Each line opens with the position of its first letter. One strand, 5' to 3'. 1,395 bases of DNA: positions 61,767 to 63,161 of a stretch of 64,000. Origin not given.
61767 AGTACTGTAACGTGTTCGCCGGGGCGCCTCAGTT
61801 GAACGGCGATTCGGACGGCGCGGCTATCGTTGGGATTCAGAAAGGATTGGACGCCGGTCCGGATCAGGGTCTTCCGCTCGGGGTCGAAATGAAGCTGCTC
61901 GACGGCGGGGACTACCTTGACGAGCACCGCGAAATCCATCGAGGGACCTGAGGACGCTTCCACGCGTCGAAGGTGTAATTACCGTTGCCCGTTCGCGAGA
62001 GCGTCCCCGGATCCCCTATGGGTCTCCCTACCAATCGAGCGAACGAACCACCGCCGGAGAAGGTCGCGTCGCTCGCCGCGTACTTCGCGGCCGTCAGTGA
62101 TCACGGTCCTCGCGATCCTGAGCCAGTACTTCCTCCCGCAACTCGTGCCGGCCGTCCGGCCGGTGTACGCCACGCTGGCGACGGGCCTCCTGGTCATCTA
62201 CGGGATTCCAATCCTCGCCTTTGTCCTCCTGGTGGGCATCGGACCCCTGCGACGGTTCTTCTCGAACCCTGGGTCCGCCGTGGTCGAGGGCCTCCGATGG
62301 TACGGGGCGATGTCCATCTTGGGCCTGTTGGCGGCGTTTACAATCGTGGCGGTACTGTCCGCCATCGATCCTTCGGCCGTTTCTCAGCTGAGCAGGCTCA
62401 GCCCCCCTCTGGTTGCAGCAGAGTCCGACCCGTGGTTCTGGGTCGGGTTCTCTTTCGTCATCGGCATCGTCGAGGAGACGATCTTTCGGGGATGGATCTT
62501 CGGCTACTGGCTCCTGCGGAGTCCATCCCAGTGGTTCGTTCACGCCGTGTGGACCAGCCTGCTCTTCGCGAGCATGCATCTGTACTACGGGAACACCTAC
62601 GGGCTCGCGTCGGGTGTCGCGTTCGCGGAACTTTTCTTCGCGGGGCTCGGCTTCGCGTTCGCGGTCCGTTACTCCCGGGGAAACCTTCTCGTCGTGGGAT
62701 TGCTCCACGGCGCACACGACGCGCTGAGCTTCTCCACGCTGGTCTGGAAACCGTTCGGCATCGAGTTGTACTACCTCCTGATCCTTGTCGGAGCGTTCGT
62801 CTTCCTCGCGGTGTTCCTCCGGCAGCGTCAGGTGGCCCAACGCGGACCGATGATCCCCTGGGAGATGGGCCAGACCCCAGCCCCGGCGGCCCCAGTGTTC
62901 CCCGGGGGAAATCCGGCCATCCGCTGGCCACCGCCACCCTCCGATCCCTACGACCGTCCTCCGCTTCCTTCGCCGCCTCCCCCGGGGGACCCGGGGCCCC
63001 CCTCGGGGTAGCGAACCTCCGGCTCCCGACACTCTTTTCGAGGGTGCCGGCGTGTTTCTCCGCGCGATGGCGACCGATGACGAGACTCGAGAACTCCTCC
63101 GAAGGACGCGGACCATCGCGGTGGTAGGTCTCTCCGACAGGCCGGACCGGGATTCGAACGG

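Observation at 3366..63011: Three unrelated membrane-anchored proteins share a Pro-rich cytoplasmic C-terminal tail ending in GPPSG / PPSSG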

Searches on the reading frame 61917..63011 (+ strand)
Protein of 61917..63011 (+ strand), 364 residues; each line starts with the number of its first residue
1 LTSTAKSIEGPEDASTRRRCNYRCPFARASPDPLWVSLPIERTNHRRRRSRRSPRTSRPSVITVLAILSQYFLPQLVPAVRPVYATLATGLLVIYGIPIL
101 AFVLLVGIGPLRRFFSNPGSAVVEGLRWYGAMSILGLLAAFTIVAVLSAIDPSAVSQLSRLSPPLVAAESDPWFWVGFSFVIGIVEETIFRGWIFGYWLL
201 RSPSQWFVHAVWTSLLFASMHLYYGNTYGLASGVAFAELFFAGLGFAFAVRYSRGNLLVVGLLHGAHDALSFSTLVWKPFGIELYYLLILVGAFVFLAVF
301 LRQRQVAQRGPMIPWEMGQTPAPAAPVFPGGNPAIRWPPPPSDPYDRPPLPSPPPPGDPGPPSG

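Call 4: search_protein_families(library=pfam, proteins=[window:61917-63011:+], max_evalue=0.01)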
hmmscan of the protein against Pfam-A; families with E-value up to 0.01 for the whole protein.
window:61917-63011:+ (364 aa): 1 family
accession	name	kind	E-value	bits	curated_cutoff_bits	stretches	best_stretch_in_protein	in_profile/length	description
PF02517.21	Rce1-like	-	2.3e-13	50.7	22.4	1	172-269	5-92/93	Type II CAAX prenyl endopeptidase Rce1-like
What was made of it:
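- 62018..63011 (+): CPBP (Rce1-like) glutamic intramembrane protease gene, with an apparent 1-nt insertion at about 62087-62106 that shifts the frame of the first ~25 codons. Pfam Rce1-like (call 4).
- On CPBP / Rce1-like intramembrane glutamic protease (third protein): 50.7 bits against 22.4 (call 4).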

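Call 16: find_homologous_proteins(query=window:61917-63011:+, max_evalue=0.00001)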
Query window:61917-63011:+ (364 aa): 430 proteins with E <= 0.00001 among 8000 candidates; the best 120 are listed.
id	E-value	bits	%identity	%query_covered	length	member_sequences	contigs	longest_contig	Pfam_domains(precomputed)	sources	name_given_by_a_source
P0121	3.7e-192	657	92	90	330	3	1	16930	PF02517.22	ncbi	ncbi:MAG: type II CAAX endopeptidase family protein [Thermoplasmata archaeon]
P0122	1.5e-182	625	92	78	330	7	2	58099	PF02517.22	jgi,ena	-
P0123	1.6e-158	546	79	90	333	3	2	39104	PF02517.22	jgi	jgi:membrane protease YdiL (CAAX protease family)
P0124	3.1e-157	542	82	79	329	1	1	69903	PF02517.22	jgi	jgi:membrane protease YdiL (CAAX protease family)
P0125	7.2e-154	531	76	86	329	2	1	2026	PF02517.22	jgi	jgi:membrane protease YdiL (CAAX protease family)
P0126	6.1e-153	528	81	79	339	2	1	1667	PF02517.22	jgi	jgi:membrane protease YdiL (CAAX protease family)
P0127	5.9e-152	524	75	86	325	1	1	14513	PF02517.22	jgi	jgi:membrane protease YdiL (CAAX protease family)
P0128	6.8e-152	524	79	79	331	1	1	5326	PF02517.22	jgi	jgi:membrane protease YdiL (CAAX protease family)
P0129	8.3e-151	520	80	79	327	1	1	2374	PF02517.22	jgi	jgi:membrane protease YdiL (CAAX protease family)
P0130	4.6e-149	515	80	77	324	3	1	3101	PF02517.22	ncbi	-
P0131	5.2e-149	515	79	83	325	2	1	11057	PF02517.22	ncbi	-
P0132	1.1e-148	514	76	77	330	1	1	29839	PF02517.22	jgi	jgi:membrane protease YdiL (CAAX protease family)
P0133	4.1e-148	512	78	79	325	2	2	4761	PF02517.22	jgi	jgi:membrane protease YdiL (CAAX protease family)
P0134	5.6e-148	511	79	72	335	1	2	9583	PF02517.22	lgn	-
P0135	2.6e-147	509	79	77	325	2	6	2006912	PF02517.22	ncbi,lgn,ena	ncbi:MAG: CPBP family intramembrane glutamic endopeptidase [Thermoplasmata archaeon]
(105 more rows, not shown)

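Call 39: find_encoding_contigs(protein=P0122, flank=10000, max_places=2)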
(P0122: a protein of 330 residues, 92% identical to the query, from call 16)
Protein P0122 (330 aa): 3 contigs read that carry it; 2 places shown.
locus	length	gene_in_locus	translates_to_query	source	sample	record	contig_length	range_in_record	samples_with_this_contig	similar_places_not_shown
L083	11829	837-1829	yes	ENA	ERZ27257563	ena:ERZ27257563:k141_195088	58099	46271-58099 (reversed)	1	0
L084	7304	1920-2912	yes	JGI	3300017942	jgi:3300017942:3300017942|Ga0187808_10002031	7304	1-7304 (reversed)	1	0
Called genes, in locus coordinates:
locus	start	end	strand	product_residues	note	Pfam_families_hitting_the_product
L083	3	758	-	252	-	?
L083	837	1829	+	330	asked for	PF02517:Rce1-like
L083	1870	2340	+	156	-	PF13380:CoA_binding_2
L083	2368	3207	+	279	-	-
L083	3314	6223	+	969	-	PF00133:tRNA-synt_1, PF09334:tRNA-synt_1g (weak), PF08264:Anticodon_1, PF19302:DUF5915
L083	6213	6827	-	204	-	PF01871:AMMECR1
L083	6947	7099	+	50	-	PF01020:Ribosomal_L40e (weak)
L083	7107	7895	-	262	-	PF00535:Glycos_transf_2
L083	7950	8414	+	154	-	PF01951:Archease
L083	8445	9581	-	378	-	PF00266:Aminotran_5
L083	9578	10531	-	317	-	PF00389:2-Hacid_dh, PF02826:2-Hacid_dh_C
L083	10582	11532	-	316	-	PF20030:bpMoxR, PF07726:AAA_3, PF07728:AAA_5, PF17863:AAA_lid_2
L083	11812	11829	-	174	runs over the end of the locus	-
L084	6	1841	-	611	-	PF01012:ETF, PF00766:ETF_alpha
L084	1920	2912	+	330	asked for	PF02517:Rce1-like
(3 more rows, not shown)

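Call 43: find_encoding_contigs(protein=P0124, flank=10000, max_places=1)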
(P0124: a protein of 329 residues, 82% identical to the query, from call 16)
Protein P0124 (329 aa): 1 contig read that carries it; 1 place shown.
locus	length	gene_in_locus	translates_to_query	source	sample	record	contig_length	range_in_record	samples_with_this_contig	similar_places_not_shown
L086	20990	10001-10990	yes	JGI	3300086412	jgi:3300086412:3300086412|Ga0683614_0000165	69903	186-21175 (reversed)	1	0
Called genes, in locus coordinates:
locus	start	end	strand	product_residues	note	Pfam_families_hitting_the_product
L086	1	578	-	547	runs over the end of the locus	PF00202:Aminotran_3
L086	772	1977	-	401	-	PF01073:3Beta_HSD (weak), PF03435:Sacchrp_dh_NADP, PF16653:Sacchrp_dh_C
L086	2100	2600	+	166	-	-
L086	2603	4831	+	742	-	PF06202:GDE_C, PF22422:MGH1-like_GH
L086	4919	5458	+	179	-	PF01613:Flavin_Reduct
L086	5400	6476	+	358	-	PF03486:HI0933_like (faint), PF07992:Pyr_redox_2, PF00890:FAD_binding_2 (faint), PF01266:DAO (faint), PF13738:Pyr_redox_3, PF00070:Pyr_redox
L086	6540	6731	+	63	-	PF14697:Fer4_21, PF12797:Fer4_2 (faint), PF12838:Fer4_7, PF13187:Fer4_9 (weak), PF13484:Fer4_16 (faint), PF00037:Fer4, PF12837:Fer4_6 (weak), PF13237:Fer4_10 (weak)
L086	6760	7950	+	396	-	PF00890:FAD_binding_2 (weak), PF01266:DAO (faint), PF01494:FAD_binding_3, PF03486:HI0933_like (weak), PF04820:Trp_halogenase (faint), PF07992:Pyr_redox_2, PF12831:FAD_oxidored, PF22578:GGR_cat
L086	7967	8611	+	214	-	-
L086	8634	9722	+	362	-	PF06267:DUF1028, PF08823:PG_binding_2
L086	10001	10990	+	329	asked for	PF02517:Rce1-like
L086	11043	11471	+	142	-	PF02629:CoA_binding (faint), PF13380:CoA_binding_2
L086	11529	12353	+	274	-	-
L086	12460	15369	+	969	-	PF00133:tRNA-synt_1, PF09334:tRNA-synt_1g (faint), PF08264:Anticodon_1, PF19302:DUF5915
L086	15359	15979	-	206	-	PF01871:AMMECR1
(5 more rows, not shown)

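Call 44: find_encoding_contigs(protein=P0135, flank=10000, max_places=3)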
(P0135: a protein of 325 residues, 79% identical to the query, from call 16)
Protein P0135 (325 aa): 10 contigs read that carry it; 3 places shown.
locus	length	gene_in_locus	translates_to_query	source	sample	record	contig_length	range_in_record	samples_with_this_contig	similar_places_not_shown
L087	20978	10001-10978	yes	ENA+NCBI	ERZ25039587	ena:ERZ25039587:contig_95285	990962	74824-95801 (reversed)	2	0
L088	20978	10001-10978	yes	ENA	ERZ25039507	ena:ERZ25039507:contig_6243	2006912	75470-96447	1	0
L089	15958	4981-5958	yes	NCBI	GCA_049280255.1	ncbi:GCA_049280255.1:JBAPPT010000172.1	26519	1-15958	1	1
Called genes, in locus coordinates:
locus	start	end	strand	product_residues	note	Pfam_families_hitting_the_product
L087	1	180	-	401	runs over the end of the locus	PF03435:Sacchrp_dh_NADP, PF16653:Sacchrp_dh_C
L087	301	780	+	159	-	-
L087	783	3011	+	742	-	PF06202:GDE_C, PF22422:MGH1-like_GH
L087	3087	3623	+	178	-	PF01613:Flavin_Reduct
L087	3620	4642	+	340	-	PF00890:FAD_binding_2 (faint), PF01266:DAO (faint), PF03486:HI0933_like (faint), PF07992:Pyr_redox_2, PF13738:Pyr_redox_3, PF00070:Pyr_redox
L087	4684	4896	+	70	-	PF13237:Fer4_10 (faint), PF12797:Fer4_2 (faint), PF14697:Fer4_21, PF12838:Fer4_7, PF13187:Fer4_9 (weak), PF13484:Fer4_16 (faint), PF12837:Fer4_6 (weak), PF00037:Fer4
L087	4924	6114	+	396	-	PF00890:FAD_binding_2 (weak), PF01266:DAO (weak), PF01494:FAD_binding_3, PF03486:HI0933_like (weak), PF07992:Pyr_redox_2, PF12831:FAD_oxidored, PF13450:NAD_binding_8 (weak), PF22578:GGR_cat, +1 more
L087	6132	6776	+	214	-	-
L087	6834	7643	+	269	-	PF06267:DUF1028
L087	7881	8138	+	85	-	-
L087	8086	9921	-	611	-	PF01012:ETF, PF00766:ETF_alpha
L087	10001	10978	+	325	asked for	PF02517:Rce1-like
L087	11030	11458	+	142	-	PF13380:CoA_binding_2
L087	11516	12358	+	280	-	-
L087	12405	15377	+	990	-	PF00133:tRNA-synt_1, PF09334:tRNA-synt_1g, PF08264:Anticodon_1, PF19302:DUF5915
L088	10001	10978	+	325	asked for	PF02517:Rce1-like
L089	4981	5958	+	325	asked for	PF02517:Rce1-like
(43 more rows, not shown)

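Call 61: predict_structure(alignment_id=A4)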
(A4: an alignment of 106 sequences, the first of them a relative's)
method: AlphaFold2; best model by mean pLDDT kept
length: 330 residues; sequences in the alignment: 106
mean_pLDDT: 91.4   pTM: 0.82
mean pLDDT of the five models: 91.4, 91.3, 91.2, 90.7, 89.7
residues with pLDDT >= 90: 251; 70-90: 59; 50-70: 16; < 50: 4
segments of 3 or more residues with pLDDT < 50: 1-4
pLDDT, mean of each block of 10 residues (from residue 1): 57 89 98 95 97 96 98 96 96 98 98 96 92 95 98 98 97 98 92 91 97 98 97 97 94 98 98 87 71 68 78 77 82
secondary structure, 60 per line:
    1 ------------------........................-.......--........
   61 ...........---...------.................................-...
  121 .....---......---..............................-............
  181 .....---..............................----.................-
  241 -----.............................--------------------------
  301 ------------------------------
elements in order: H19-42 H44-50 H53-71 H84-116 H118-125 H129-134 H138-167 H169-185 H189-218 H223-239 H246-274
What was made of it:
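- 62018..63011 (+): AF2 gives 8 TM helices, mean pLDDT 91 (call 61).
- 62820..63008 (+): CPBP cytoplasmic tail (63 aa): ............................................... AF2 pLDDT 68-82 (call 61).
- On CPBP / Rce1-like intramembrane glutamic protease (third protein): AF2 gives 8 TM helices at pLDDT 91 (call 61).
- On Intrinsically disordered polyproline-II tail: Not met for the CPBP tail, where pLDDT is 68-82 (call 61).
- CPBP tail pLDDT 68-82 (call 61).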

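Call 66: fold_search(model_id=the predicted structure, library=pdb)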
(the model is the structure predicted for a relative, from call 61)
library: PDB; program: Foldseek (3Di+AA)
matches with E <= 10: 228; with E <= 0.001: 0
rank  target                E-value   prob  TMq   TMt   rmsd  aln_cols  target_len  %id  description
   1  9d7x                  2.8e-01  0.51  0.22  0.14  11.9       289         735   15  The spm-bound structure (released 2025-06-25)
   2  8hpk_A                3.7e-01  0.47  0.25  0.23  10.8       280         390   16  Crystal structure of the bacterial oxalate transporter OxlT in an oxalate-bound occluded form (released 2023-02-15)
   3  8tth_A                4.4e-01  0.23  0.18  0.17  17.9       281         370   12  NorA single mutant - D307N at pH 7.5 (released 2024-05-29)
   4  6zgr_A                5.4e-01  0.44  0.27  0.24  10.7       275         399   14  Crystal structure of a MFS transporter with bound 1-hydroxynaphthalene-2-carboxylic acid at 2.67 Angstroem resolution (released 2021-10-20)
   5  8ucs_G                6.7e-01  0.16  0.15  0.18  22.9       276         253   14  Cryo-EM structure of the flagellar MotAB stator bound to FliG (released 2024-01-24)
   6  4cad_I                7.5e-01  0.91  0.40  0.50   8.1       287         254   12  Mechanism of farnesylated CAAX protein processing by the integral membrane protease Rce1 (released 2013-11-27)
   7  8hpj_A                8.5e-01  0.33  0.26  0.23  10.3       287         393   14  Crystal structure of the bacterial oxalate transporter OxlT in a ligand-free outward-facing form (released 2023-02-15)
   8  28vj_B                8.5e-01  0.14  0.17  0.16  18.6       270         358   14  NorA bound to miniprotein I-23 (released 2026-04-08)
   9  9d7v                  8.9e-01  0.20  0.20  0.13  12.7       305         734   14  The spd-bound structure (released 2025-06-25)
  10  8ubw                  9.3e-01  0.35  0.26  0.22  11.6       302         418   16  Choline-bound FLVCR1 (released 2024-03-27)
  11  8qcy                  9.3e-01  0.33  0.25  0.21  10.9       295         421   18  Cryo-EM structure of the outward-facing FLVCR2 (released 2024-04-17)
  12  8ud1_1H               9.7e-01  0.12  0.16  0.16  17.2       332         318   13  High resolution in-situ structure of complex I in respiratory supercomplex (composite) (released 2024-06-19)
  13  5i20_F                9.7e-01  0.07  0.12  0.15  18.7       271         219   15  Crystal structure of protein (released 2016-06-01)
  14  6hcl_B                1.0e+00  0.35  0.27  0.26  10.0       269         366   15  Crystal structure of a MFS transporter with Ligand at 2.69 Angstroem resolution (released 2019-07-03)
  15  8ubx                  1.0e+00  0.33  0.25  0.22  11.7       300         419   16  Ethanolamine-bound FLVCR1 (released 2024-03-27)
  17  4cad_L                1.1e+00  0.82  0.39  0.47   8.3       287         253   13  Mechanism of farnesylated CAAX protein processing by the integral membrane protease Rce1 (released 2013-11-27)
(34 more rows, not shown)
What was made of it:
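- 62018..63011 (+): Best-probability PDB match is 4cad, Rce1 (call 66).
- On CPBP / Rce1-like intramembrane glutamic protease (third protein): Foldseek puts 4cad (MmRce1) at the highest probability, 0.91, with TM-score 0.40-0.50, but E = 0.75 (call 66).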

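Call 73: search_protein_families(library=ncbifam, proteins=[P0122], max_evalue=10)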
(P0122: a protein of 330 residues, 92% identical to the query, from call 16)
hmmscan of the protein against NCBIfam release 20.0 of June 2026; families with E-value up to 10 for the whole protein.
P0122 (330 aa): 5 families
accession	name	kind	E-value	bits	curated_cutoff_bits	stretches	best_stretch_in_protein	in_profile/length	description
NF041647.1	ABC_perm_CPBP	equivalog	2.8e-05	23.1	435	1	19-237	425-630/636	ABC transporter permease subunit/CPBP intramembrane protease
NF040589.1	CPBP_Synerg_MrtS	equivalog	8.4e-05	22.8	130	1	137-225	72-151/170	Synerg-CTERM system glutamic-type intramembrane protease MrtS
NF033192.3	CPBP_JDVT_MrtJ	equivalog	0.0044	17.7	75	1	146-235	6-93/98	JDVT-CTERM system glutamic-type intramembrane protease MrtJ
NF046050.1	CPBP_fam_MroQ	equivalog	0.25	10.7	270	1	134-206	123-200/243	intramembrane glutamic endopeptidase MroQ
TIGR01478.1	STEVOR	paralog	0.57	9.3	166.65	1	224-271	247-294/308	STEVOR family variant surface protein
